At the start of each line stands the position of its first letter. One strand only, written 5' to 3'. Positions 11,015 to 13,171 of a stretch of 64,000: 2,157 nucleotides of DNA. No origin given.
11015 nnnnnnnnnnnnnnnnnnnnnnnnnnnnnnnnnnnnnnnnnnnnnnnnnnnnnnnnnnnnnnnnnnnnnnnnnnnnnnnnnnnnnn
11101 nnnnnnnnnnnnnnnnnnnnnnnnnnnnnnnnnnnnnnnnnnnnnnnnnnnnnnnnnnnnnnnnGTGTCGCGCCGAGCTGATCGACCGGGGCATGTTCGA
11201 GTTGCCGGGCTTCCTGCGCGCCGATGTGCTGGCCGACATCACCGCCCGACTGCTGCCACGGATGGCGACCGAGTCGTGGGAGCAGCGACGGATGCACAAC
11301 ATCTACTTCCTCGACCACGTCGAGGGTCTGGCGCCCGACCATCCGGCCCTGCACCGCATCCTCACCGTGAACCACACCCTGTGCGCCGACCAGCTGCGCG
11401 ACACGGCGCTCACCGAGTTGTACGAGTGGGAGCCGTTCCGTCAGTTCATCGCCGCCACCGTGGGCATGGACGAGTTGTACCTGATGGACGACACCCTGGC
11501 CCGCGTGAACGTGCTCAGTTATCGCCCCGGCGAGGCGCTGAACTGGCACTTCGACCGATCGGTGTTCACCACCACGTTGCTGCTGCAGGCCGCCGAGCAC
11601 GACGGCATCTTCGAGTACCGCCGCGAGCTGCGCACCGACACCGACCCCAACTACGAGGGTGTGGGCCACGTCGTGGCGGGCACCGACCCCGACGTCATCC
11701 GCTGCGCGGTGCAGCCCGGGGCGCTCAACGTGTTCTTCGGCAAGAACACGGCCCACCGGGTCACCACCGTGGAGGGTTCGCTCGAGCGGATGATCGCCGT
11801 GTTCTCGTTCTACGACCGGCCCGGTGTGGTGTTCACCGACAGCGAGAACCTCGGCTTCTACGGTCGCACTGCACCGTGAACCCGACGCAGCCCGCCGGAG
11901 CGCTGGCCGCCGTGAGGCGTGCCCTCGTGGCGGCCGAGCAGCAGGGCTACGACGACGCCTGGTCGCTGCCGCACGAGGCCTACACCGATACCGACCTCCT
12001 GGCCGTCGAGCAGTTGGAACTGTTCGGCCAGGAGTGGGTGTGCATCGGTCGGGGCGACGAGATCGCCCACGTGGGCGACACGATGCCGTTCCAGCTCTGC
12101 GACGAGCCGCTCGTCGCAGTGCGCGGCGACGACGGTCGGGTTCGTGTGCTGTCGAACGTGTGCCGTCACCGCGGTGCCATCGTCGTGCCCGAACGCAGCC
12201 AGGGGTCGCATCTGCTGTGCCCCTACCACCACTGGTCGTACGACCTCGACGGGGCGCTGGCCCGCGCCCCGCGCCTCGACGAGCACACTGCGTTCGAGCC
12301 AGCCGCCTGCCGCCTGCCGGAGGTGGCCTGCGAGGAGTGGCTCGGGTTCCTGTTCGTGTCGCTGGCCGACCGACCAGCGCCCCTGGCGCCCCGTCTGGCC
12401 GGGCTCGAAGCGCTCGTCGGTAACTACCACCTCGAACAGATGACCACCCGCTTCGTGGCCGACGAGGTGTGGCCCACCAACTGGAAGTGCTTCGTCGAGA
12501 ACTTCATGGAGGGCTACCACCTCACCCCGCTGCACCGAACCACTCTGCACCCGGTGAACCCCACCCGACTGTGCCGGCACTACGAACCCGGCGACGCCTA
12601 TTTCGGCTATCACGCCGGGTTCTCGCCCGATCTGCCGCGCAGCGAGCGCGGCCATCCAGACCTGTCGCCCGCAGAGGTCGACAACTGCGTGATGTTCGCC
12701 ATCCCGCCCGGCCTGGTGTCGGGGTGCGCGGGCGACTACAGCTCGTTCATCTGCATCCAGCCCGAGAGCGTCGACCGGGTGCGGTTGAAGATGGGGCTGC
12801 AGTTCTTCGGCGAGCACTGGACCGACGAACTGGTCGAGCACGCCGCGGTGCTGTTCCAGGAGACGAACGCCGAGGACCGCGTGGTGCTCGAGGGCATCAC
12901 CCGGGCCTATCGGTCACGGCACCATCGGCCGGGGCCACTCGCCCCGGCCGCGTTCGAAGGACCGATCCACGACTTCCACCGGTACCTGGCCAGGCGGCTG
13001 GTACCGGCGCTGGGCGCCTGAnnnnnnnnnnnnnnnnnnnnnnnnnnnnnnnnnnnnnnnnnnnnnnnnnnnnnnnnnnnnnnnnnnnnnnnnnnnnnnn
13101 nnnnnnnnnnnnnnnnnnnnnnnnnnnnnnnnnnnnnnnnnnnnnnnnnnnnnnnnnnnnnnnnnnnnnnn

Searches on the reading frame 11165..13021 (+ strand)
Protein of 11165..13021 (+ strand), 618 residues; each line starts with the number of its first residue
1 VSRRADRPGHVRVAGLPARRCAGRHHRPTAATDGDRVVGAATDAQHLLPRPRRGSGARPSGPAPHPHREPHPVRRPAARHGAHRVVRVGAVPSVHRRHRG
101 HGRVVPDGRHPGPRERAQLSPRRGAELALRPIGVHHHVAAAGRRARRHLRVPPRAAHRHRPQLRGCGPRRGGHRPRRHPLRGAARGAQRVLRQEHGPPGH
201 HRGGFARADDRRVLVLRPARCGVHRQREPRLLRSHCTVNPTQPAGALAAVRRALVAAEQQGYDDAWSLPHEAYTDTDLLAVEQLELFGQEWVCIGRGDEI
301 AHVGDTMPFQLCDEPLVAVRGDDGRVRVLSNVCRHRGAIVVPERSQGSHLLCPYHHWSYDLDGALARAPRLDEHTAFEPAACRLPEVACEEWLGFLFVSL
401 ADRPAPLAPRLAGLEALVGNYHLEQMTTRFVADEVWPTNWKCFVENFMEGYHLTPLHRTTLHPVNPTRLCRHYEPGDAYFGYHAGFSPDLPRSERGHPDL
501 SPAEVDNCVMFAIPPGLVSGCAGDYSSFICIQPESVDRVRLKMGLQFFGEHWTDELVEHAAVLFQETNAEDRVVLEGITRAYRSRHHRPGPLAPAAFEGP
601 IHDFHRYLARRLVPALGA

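Call 8: search_protein_families(library=pfam, proteins=[window:11165-13021:+])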
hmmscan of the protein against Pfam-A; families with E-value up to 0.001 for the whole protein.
window:11165-13021:+ (618 aa): 2 families
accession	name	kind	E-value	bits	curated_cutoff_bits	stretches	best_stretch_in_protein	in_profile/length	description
PF00848.25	Ring_hydroxyl_A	-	8.6e-19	68.7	24.9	1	436-612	14-206/208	Ring hydroxylating alpha subunit (catalytic domain)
PF00355.32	Rieske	-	1.7e-16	60.3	20.3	1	290-374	1-84/88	Rieske [2Fe-2S] domain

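Call 9: search_protein_families(library=ncbifam, proteins=[window:11165-13021:+])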
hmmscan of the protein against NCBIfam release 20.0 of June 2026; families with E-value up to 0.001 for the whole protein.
window:11165-13021:+ (618 aa): 6 families
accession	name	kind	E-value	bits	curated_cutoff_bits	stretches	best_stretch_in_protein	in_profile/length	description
NF058607.1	GlBtMonoOxGbcA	equivalog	7.7e-42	143.2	670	1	246-459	12-224/420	glycine betaine monooxygenase oxygenase subunit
NF041684.1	ant_diox_AndAc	equivalog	8.1e-18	64.2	750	1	263-457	18-222/418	anthranilate 1,2-dioxygenase large subunit AndAc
TIGR03228.1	anthran_1_2_A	equivalog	7.5e-17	61.2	671.9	1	266-459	14-215/438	anthranilate 1,2-dioxygenase large subunit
TIGR03229.1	benzo_1_2_benA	equivalog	2.4e-16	59.6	780.95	1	266-457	14-215/433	benzoate 1,2-dioxygenase large subunit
NF042946.1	3PPDioc_HcaE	equivalog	3.5e-16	59.2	830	1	271-383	19-130/450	3-phenylpropionate/cinnamic acid dioxygenase subunit alpha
NF052579.1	BetMthstMoxSdmAMthl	equivalog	0.00015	20.9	600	1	304-363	30-89/351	4beta-methylsterol monooxygenase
